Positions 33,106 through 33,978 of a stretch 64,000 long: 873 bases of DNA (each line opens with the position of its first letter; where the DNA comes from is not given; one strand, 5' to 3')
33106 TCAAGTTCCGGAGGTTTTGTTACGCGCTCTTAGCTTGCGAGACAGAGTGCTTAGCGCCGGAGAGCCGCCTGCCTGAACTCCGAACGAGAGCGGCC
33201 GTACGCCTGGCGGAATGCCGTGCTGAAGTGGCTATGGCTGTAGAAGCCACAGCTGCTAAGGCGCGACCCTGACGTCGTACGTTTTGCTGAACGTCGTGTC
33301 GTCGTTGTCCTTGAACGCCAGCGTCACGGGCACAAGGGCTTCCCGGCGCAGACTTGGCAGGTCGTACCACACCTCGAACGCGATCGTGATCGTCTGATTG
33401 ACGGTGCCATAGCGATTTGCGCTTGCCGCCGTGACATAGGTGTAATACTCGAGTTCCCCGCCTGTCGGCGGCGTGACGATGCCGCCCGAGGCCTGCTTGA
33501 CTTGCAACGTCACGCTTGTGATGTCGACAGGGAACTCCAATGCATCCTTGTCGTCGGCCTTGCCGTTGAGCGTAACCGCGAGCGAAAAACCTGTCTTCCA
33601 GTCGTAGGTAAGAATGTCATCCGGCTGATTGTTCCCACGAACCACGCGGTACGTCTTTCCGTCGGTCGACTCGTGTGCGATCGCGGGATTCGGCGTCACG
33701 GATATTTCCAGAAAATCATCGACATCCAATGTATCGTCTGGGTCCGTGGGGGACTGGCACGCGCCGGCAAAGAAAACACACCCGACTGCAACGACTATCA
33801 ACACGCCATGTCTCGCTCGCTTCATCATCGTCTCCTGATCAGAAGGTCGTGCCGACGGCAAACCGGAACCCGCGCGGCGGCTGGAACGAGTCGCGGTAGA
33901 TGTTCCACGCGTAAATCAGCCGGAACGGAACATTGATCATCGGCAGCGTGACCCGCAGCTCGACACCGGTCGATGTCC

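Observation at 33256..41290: ECF sigma / membrane protein / secreted protein module physically linked to a BamA gene, a wHTH-barrel fusion and unknown secreted proteins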

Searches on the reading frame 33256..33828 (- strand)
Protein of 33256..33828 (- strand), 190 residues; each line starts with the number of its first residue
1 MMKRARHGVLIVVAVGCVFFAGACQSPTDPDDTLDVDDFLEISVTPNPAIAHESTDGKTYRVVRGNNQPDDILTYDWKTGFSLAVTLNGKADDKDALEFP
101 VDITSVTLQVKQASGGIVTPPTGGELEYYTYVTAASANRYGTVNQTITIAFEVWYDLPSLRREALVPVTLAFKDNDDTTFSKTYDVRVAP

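Call 10: search_protein_families(library=pfam, proteins=[window:33256-33828:-], max_evalue=0.1)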
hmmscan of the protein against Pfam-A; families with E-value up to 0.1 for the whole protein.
window:33256-33828:- (190 aa): 1 family
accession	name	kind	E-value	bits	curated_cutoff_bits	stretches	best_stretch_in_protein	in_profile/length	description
PF20608.4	Phage_tube_C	-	0.041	14.7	24.1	1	105-150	37-79/82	Phage tail tube protein C-terminal domain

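Call 11: search_protein_families(library=ncbifam, proteins=[window:33256-33828:-], max_evalue=0.1)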
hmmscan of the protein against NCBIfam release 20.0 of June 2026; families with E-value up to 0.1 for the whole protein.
window:33256-33828:- (190 aa): 0 families

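Call 61: search_solved_structures(query=A3, max_evalue=10)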
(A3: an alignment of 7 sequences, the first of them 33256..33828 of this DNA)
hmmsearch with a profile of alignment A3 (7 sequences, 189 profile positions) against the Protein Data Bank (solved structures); distinct sequences matched with E-value up to 10: 0.

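Call 62: search_protein_families(library=pfam, alignment_id=A3, max_evalue=1)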
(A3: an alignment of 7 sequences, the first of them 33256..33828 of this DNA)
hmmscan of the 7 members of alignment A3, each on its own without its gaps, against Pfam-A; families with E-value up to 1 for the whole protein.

A. member 1, window:33256-33828:- (190 aa): 1 family
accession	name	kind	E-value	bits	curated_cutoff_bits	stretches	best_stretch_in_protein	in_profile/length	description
PF20608.4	Phage_tube_C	-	0.041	14.7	24.1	1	105-150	37-79/82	Phage tail tube protein C-terminal domain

B. families by the number of members that match (of 7 scanned): 6 families
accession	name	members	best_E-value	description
PF20143.4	NAD_kinase_C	2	0.011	ATP-NAD kinase C-terminal domain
PF06474.18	LPAM_MltD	2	0.018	MltD lipid attachment motif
PF21620.4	SlpA_C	1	0.0072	S-layer protein SlpA, beta-barrel domain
PF08139.17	LPAM_1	1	0.0074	Prokaryotic membrane lipoprotein lipid attachment site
PF20608.4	Phage_tube_C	1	0.041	Phage tail tube protein C-terminal domain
PF05544.16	Pro_racemase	1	0.051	Proline racemase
